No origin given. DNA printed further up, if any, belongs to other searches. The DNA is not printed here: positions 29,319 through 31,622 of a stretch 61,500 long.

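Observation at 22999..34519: Surface operon: two paralogous barrel-plus-double-OmpA_C proteins bracket a giant T9SS cargo, followed by a GT4 and a second cargo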

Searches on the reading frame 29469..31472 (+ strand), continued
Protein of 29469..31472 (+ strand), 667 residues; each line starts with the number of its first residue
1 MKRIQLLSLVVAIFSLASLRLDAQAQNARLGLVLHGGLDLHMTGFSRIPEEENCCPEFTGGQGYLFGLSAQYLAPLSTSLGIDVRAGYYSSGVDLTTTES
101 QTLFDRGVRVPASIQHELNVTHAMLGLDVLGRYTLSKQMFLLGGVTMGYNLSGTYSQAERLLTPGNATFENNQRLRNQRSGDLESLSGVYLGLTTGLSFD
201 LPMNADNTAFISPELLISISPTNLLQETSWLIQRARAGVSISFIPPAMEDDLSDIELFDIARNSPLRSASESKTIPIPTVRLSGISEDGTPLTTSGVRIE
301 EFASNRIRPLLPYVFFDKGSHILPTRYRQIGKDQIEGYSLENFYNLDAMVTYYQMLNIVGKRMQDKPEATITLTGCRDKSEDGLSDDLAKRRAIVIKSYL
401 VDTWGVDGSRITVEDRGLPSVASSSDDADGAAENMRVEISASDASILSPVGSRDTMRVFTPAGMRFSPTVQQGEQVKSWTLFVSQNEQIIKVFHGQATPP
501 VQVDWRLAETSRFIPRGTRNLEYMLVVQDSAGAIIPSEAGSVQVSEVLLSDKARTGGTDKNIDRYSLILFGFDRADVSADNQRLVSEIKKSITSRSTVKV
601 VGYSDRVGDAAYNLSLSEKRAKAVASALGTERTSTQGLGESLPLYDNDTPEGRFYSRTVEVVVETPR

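Call 13: find_encoding_contigs(protein=P0090, flank=10000, max_places=1)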
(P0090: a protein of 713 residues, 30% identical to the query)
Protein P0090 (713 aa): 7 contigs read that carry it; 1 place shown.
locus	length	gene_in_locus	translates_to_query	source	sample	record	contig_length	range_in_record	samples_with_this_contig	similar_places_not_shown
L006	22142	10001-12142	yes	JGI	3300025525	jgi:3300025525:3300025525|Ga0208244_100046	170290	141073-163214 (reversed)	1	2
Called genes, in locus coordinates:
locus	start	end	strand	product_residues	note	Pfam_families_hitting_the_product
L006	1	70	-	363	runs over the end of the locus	PF01479:S4, PF00849:PseudoU_synth_2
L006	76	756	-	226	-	PF01252:Peptidase_A8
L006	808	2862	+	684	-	PF22745:Nlig-Ia, PF01653:DNA_ligase_aden, PF03120:OB_DNA_ligase, PF12826:HHH_2, PF14520:HHH_5 (weak), PF00633:HHH (weak), PF00533:BRCT, PF12738:PTCB-BRCT (faint)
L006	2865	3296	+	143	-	-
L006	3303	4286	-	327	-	PF01408:GFO_IDH_MocA, PF03807:F420_oxidored (faint), PF22725:GFO_IDH_MocA_C3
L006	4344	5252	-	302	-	PF13495:Phage_int_SAM_4 (weak), PF02899:Phage_int_SAM_1, PF00589:Phage_integrase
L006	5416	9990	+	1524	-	PF15780:ASH (faint), PF22066:Cep192_D8 (faint), PF22544:HYDIN_VesB_CFA65-like_Ig (weak), PF18962:Por_Secre_tail (weak)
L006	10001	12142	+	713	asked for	PF13568:OMP_b-brl_2, PF00691:OmpA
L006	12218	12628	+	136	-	PF07635:PSCyt1 (weak)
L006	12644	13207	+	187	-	PF04264:YceI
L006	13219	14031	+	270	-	PF19089:DUF5777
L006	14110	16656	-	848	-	PF00133:tRNA-synt_1, PF01406:tRNA-synt_1e (faint), PF09334:tRNA-synt_1g, PF13603:tRNA-synt_1_2, PF00133:tRNA-synt_1, PF09334:tRNA-synt_1g (weak), PF08264:Anticodon_1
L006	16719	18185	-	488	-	PF00939:Na_sulph_symp, PF03600:CitMHS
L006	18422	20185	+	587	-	PF03571:Peptidase_M49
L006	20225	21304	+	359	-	PF01063:Aminotran_4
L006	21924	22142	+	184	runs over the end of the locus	PF13584:BatD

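Call 14: find_encoding_contigs(protein=P0116, flank=10000, max_places=1)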
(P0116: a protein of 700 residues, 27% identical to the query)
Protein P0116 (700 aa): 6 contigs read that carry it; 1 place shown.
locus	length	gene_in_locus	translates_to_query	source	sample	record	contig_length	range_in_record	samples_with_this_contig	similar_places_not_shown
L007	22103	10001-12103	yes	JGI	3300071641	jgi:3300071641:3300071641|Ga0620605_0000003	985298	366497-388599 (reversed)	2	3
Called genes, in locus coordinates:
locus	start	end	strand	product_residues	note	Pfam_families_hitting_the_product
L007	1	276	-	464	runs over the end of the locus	PF00206:Lyase_1, PF10415:FumaraseC_C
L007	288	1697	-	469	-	PF00753:Lactamase_B, PF12706:Lactamase_B_2 (weak), PF16661:Lactamase_B_6, PF10996:Beta-Casp, PF07521:RMMBL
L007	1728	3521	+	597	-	PF00664:ABC_membrane, PF00005:ABC_tran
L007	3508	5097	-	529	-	PF00657:Lipase_GDSL, PF13472:Lipase_GDSL_2, PF18962:Por_Secre_tail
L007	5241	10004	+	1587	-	PF17517:IgGFc_binding, PF13573:SprB (faint), PF00801:PKD (faint), PF18911:PKD_4 (weak), PF22352:K319L-like_PKD (faint)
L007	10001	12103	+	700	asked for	PF00691:OmpA (weak)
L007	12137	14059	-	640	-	PF13229:Beta_helix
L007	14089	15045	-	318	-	PF03255:ACCA, PF01039:Carboxyl_trans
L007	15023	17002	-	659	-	PF00535:Glycos_transf_2, PF13641:Glyco_tranf_2_3, PF13712:Glyco_tranf_2_5 (faint), PF13632:Glyco_trans_2_3, PF13727:CoA_binding_3, PF02397:Bac_transf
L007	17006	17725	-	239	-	PF00535:Glycos_transf_2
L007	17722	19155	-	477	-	PF13727:CoA_binding_3, PF02397:Bac_transf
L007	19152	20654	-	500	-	PF01943:Polysacc_synt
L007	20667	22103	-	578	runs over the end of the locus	PF02563:Poly_export (weak), PF10531:SLBB, PF22461:SLBB_2 (weak)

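Call 19: find_related_loci(query=A2, collection=genome_contigs, flank=10000)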
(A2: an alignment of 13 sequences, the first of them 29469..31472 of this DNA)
Query A2 (667 aa) in genome_contigs; peptide patterns used: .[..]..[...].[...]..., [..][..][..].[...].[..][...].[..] (x = any residue, [..] = any of these).
599 stretches matched a pattern (row limit reached: there are more); 588 encode a relative of the query (tblastn E <= 1e-3); the best 80 are kept; 80 distinct loci.
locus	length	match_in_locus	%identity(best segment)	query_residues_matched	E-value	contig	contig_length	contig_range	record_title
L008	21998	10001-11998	71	1-667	0e+0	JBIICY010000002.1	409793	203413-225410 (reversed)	MAG: Patescibacteria group bacterium isolate ME2000-08-01pf_3300043466_group1_bin64 Rohwer_bin1096_scaffold_5_c1, whole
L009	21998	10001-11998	65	3-667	0e+0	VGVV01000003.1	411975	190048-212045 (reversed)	MAG: Ignavibacteria bacterium isolate M_surface_10_mx_236 M_surface_10_mx_236_Ga0194123_10000013, whole genome shotgun s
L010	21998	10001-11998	49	1-667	0e+0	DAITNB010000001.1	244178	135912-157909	MAG TPA_asm: bacterium isolate CTOTU10762 NODE_8_length_244178_cov_23.381291, whole genome shotgun sequence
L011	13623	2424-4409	48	6-666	0e+0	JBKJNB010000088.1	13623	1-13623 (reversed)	MAG: Candidatus Kapaibacteriota bacterium isolate ant_bin.350 k117_26178, whole genome shotgun sequence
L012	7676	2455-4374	47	29-667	0e+0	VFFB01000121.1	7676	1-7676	MAG: Candidatus Kapaibacterium sp. isolate ZLKRG46 NODE_11130_length_7676_cov_4.023844, whole genome shotgun sequence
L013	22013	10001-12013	47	1-667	0e+0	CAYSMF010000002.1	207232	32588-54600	MAG TPA_asm: uncultured Melioribacter sp. isolate SRP278252_co3_515 genome assembly, contig: NODE_25_length_207232_cov_3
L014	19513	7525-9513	53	8-666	0e+0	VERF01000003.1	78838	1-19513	MAG: Candidatus Kapaibacterium sp. isolate ZLKRG33 NODE_166_length_78838_cov_8.254704, whole genome shotgun sequence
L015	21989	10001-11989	43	4-667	1e-179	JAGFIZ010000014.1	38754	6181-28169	MAG: Bradyrhizobiaceae bacterium isolate mag.10 k127_3625419, whole genome shotgun sequence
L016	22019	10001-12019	47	1-667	0e+0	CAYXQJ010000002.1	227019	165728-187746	MAG TPA_asm: uncultured Hyphomicrobiales bacterium isolate SRP329715_co2_289 genome assembly, contig: NODE_79_length_227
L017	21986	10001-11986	47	7-667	0e+0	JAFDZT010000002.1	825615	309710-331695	MAG: Bacteroidetes bacterium isolate SZAS-90 BACT-TMP-14__2__length-825615, whole genome shotgun sequence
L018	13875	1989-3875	38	39-666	4e-133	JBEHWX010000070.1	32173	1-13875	MAG: Bacteroidota bacterium isolate ES1.bin.100 NODE_1314_length_32173_cov_7.653115, whole genome shotgun sequence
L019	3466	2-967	61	345-666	1e-136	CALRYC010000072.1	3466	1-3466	MAG: Chitinophaga pinensis isolate JJ-MA1B5-281-8-m1-bin330 genome assembly, contig: JJ-MA1B5-281-C1686, whole genome sh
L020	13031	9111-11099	39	11-666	2e-131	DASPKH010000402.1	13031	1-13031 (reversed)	MAG TPA_asm: Patescibacteria group bacterium isolate SMAG_U12031 k141_890790, whole genome shotgun sequence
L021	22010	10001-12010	35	1-666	6e-130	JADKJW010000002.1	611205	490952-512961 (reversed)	MAG: Ignavibacteria bacterium isolate Vibo_18-Q3-R45-57_BATAC.435 tig00001844-10-6090990, whole genome shotgun sequence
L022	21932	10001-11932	35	3-666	8e-129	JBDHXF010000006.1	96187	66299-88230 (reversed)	MAG: Chlorobiota bacterium isolate AS-MESO-3CA.21 NODE_829_length_96187_cov_5.331734, whole genome shotgun sequence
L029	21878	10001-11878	35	38-666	2e-123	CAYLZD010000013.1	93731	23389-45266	MAG TPA_asm: uncultured Chromatiales bacterium isolate binchicken_co22_119 genome assembly, contig: NODE_237_length_9373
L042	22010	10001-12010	34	4-659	2e-118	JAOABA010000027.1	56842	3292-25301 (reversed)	MAG: Candidatus Kapaibacterium sp. isolate SKW166 k141_1052739, whole genome shotgun sequence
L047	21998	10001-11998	33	2-666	2e-116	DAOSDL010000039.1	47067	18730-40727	MAG TPA_asm: Bacteroidota bacterium isolate AMR_MDS_1832 NODE_444_length_47067_cov_9.905854, whole genome shotgun sequen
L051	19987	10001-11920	36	31-666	4e-115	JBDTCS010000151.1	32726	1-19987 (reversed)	MAG: Candidatus Kapaibacterium sp. isolate cluster2_bin.161 k127_4921796, whole genome shotgun sequence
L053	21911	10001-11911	35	29-666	2e-114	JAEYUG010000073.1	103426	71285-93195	MAG: Bacteroidetes bacterium isolate OH_CBlB_161 k127_757705, whole genome shotgun sequence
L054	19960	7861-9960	32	3-666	1e-113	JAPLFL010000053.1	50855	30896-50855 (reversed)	MAG: Candidatus Kapaibacterium sp. isolate LacPavin_0818_WC55_MAG_34_17 LacPavin_0818_WC55_scaffold_659095, whole genome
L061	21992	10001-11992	33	3-666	3e-112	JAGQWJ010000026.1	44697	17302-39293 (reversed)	MAG: Ignavibacteriae bacterium isolate HKST-UBA125 NODE_26_length_44697_cov_5.847355, whole genome shotgun sequence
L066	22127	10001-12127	32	1-666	4e-111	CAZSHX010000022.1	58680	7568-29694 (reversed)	MAG TPA_asm: uncultured Hyphomicrobiales bacterium isolate SRP284006_co1_568 genome assembly, contig: NODE_648_length_58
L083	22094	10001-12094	31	1-666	5e-109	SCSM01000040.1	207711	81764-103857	MAG: Bacteroidetes bacterium isolate FW215_bin.12 FW215_bin.12-118892, whole genome shotgun sequence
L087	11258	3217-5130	34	31-667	2e-108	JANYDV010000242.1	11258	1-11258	MAG: Bacteroidetes bacterium isolate 336R_metabinner_87 336R_k141_2627574, whole genome shotgun sequence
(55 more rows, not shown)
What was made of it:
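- There are several paralogues per genome (call 19).
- Tried and rejected: A 13-sequence alignment worked (call 19).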

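Call 38: search_protein_families(library=pfam, proteins=[L005:10001-10750:+, L006:10001-10780:+, L007:10001-10780:+, L047:10004-10780:+, L042:9989-10760:+, L061:9983-10760:+], max_evalue=10)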
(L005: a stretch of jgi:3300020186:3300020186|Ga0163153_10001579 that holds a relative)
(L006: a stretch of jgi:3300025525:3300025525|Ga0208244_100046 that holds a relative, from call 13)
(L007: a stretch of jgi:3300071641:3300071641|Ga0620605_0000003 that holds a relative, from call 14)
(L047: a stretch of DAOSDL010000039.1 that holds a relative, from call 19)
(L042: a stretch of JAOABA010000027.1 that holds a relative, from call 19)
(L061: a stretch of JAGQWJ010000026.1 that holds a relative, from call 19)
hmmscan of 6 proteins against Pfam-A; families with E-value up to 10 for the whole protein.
L005:10001-10750:+ (250 aa): 1 family
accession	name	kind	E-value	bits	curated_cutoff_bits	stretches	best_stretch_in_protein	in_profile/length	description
PF13568.12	OMP_b-brl_2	-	0.0015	19.1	27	1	78-238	38-173/175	Outer membrane protein beta-barrel domain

L006:10001-10780:+ (260 aa): 2 families
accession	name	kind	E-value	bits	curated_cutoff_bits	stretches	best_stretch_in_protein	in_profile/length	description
PF13568.12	OMP_b-brl_2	-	5.8e-09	36.7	27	1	19-233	2-174/175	Outer membrane protein beta-barrel domain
PF13505.12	OMP_b-brl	-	0.00016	22.4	28.7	1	8-250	2-175/175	Outer membrane protein beta-barrel domain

L007:10001-10780:+ (260 aa): 0 families

L047:10004-10780:+ (259 aa): 1 family
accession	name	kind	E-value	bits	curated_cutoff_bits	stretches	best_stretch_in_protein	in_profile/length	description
PF13568.12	OMP_b-brl_2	-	0.00013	22.5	27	1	66-228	37-172/175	Outer membrane protein beta-barrel domain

L042:9989-10760:+ (257 aa): 1 family
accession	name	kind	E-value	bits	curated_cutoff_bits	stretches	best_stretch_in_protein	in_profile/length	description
PF13568.12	OMP_b-brl_2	-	2.8e-07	31.2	27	1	73-239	35-173/175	Outer membrane protein beta-barrel domain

L061:9983-10760:+ (259 aa): 3 families
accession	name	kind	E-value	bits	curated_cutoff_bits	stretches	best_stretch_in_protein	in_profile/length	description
PF13568.12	OMP_b-brl_2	-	2e-05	25.2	27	1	70-230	39-173/175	Outer membrane protein beta-barrel domain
PF24893.1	DUF7743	-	0.019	15.1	27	1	85-127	27-69/120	Domain of unknown function (DUF7743)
PF19643.4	DUF6146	-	0.15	12.3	27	0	211-247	68-106/133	Family of unknown function (DUF6146)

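Call 39: search_protein_families(library=pfam, proteins=[L042:12119-15670:+, L047:4045-9915:+, L020:4870-9033:+, L029:11910-14894:+, L054:2321-7732:+, L066:12262-15462:+, L087:165-3068:+], max_evalue=0.0001)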
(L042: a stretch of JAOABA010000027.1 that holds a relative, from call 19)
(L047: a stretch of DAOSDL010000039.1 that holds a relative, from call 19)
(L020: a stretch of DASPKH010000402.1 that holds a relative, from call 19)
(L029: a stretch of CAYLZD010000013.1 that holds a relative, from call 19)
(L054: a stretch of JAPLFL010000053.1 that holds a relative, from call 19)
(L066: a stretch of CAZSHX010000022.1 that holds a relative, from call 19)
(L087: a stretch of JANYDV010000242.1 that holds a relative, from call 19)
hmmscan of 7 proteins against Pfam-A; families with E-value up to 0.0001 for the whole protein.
L042:12119-15670:+ (1183 aa): 8 families
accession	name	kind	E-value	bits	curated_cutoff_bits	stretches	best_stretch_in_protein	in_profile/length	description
PF22544.2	HYDIN_VesB_CFA65-like_Ig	-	3.7e-14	53.2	25.5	1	639-722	4-91/100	HYDIN/CFA65/VesB-like, Ig-like domain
PF15780.11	ASH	-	3.1e-12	46.9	27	0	531-623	9-96/98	Abnormal spindle-like microcephaly-assoc'd, ASPM-SPD-2-Hydin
PF22073.2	Cep192_D4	-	1.8e-10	41.4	35.5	0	549-631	23-109/112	Cep192 domain 4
PF24507.1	Ig_CFAP65_4th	-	9.1e-09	36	27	0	660-729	2-73/76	CFAP65, fourth Ig-like domain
PF18962.6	Por_Secre_tail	-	3.8e-08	34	27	1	1106-1181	3-75/75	Secretion system C-terminal sorting domain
PF22067.2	Cep192_D3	-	5.5e-08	33.3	27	0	740-831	7-98/99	Cep192 domain 3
PF00963.24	Cohesin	-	1.2e-05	25.9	24.1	0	839-902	3-63/139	Cohesin domain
PF22066.2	Cep192_D8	-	4.6e-05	24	33.5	0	641-731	9-99/101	Cep192 domain 8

L047:4045-9915:+ (1956 aa): 11 families
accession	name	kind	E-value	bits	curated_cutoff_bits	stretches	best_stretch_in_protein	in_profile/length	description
PF22352.2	K319L-like_PKD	-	7.3e-32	109.7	27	0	1275-1348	1-84/84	K319L-like, PKD domain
PF13573.12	SprB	-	8.3e-28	96.2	28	1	1120-1144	9-34/37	SprB repeat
PF19081.6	Ig_7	-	2.2e-26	92.4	27.3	0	1270-1349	3-81/84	Ig-like domain CHU_C associated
PF18911.6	PKD_4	-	4.2e-23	81.6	27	0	944-1019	1-80/85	PKD domain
PF06739.17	SBBP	-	7.2e-22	77.5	20.5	1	515-550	2-38/38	Beta-propeller repeat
PF25778.1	DUF7948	-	2.5e-18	67.4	27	1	67-253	19-213/214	Domain of unknown function (DUF7948)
PF13927.12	Ig_3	-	2.3e-15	57.3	30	0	1521-1579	10-70/78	Immunoglobulin domain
PF06832.18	BiPBP_C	-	1e-11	45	26.8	0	860-939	15-88/90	Penicillin-Binding Protein C-terminus Family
PF17963.7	Big_9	-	1.4e-10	42.4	23.6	0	1397-1428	58-89/89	Bacterial Ig domain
PF13895.12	Ig_2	-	1.8e-10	41.3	27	0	1109-1186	2-79/79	Immunoglobulin domain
PF04862.18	DUF642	-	1.5e-05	25.3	27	0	1227-1270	60-103/157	Protein of unknown function (DUF642)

L020:4870-9033:+ (1387 aa): 5 families
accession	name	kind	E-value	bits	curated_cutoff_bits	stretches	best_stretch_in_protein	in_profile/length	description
PF22544.2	HYDIN_VesB_CFA65-like_Ig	-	1.7e-09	38.3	25.5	0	1048-1143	1-89/100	HYDIN/CFA65/VesB-like, Ig-like domain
PF13519.12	VWA_2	-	2.1e-08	35.2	27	1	86-193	2-106/107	von Willebrand factor type A domain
PF22073.2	Cep192_D4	-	3.4e-08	34.1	35.5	0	1048-1155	2-111/112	Cep192 domain 4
PF15780.11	ASH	-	4.1e-07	30.5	27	0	944-1033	7-91/98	Abnormal spindle-like microcephaly-assoc'd, ASPM-SPD-2-Hydin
PF18962.6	Por_Secre_tail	-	1.9e-05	25.3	27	0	1310-1385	2-75/75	Secretion system C-terminal sorting domain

L029:11910-14894:+ (994 aa): 14 families
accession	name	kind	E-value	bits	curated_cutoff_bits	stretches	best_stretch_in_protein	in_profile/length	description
PF13424.12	TPR_12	-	4.1e-74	245.2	30.1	7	322-394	3-75/77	Tetratricopeptide repeat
PF12770.12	CHAT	-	9e-65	219.4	24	1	669-993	6-288/289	CHAT domain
PF13374.12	TPR_10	-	4.4e-54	179.5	27.5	5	238-278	2-42/42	Tetratricopeptide repeat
PF24885.1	TPR_NPHP3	-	3.3e-29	102.4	100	3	252-354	113-215/239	Nephrocystin-3 TPR domain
PF00515.34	TPR_1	-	1.2e-26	91.8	27.8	0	238-267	1-30/34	Tetratricopeptide repeat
PF07719.23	TPR_2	-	8.1e-26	88.4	27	0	364-394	1-31/34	Tetratricopeptide repeat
PF13181.12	TPR_8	-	1.8e-24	84.2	25.7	0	239-267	2-30/34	Tetratricopeptide repeat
PF13176.12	TPR_7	-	4.7e-19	67.2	27.9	0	366-395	1-30/36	Tetratricopeptide repeat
PF17874.7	TPR_MalT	-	8.7e-13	48.7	45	1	200-350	44-189/336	MalT-like TPR region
PF14559.12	TPR_19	-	7.3e-08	33.1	25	0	354-395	15-56/68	Tetratricopeptide repeat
PF13432.12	TPR_16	-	3.4e-07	31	32.7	0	327-395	2-62/65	Tetratricopeptide repeat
PF13428.12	TPR_14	-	2.4e-06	28.1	23.5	0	367-395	4-32/44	Tetratricopeptide repeat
PF13431.12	TPR_17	-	3.3e-06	27.4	24.4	0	360-385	9-34/34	Tetratricopeptide repeat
PF21325.3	SHPRH_helical-1st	-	8.2e-05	23.2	27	0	274-336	18-83/95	E3 ubiquitin-protein ligase SHPRH, first helical domain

L054:2321-7732:+ (1803 aa): 1 family
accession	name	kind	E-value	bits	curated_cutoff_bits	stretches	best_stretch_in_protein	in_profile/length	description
PF18962.6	Por_Secre_tail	-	4.7e-10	40.1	27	1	1726-1799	3-73/75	Secretion system C-terminal sorting domain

L066:12262-15462:+ (1066 aa): 8 families
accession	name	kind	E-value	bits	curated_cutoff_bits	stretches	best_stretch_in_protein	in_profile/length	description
PF22544.2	HYDIN_VesB_CFA65-like_Ig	-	2.2e-26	92.4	25.5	3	775-860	1-88/100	HYDIN/CFA65/VesB-like, Ig-like domain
PF15780.11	ASH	-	3.6e-21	75.6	27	2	680-757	12-91/98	Abnormal spindle-like microcephaly-assoc'd, ASPM-SPD-2-Hydin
PF07610.17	DUF1573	-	3.7e-21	75.4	26.1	1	782-868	6-93/98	Protein of unknown function (DUF1573)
PF22073.2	Cep192_D4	-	5.6e-17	62.4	35.5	0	674-767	3-109/112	Cep192 domain 4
PF12371.14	TMEM131_like_N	-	4.3e-12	46.5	28.8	0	882-958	4-82/84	Transmembrane protein 131-like N-terminal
PF22067.2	Cep192_D3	-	5.1e-09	36.6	27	0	794-857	18-83/99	Cep192 domain 3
PF18962.6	Por_Secre_tail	-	6.2e-09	36.5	27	1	990-1064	1-74/75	Secretion system C-terminal sorting domain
PF24507.1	Ig_CFAP65_4th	-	9.7e-08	32.7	27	0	816-851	20-55/76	CFAP65, fourth Ig-like domain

L087:165-3068:+ (967 aa): 1 family
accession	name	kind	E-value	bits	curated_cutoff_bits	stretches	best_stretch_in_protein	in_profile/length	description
PF18962.6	Por_Secre_tail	-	2.7e-07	31.2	27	1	890-954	3-64/75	Secretion system C-terminal sorting domain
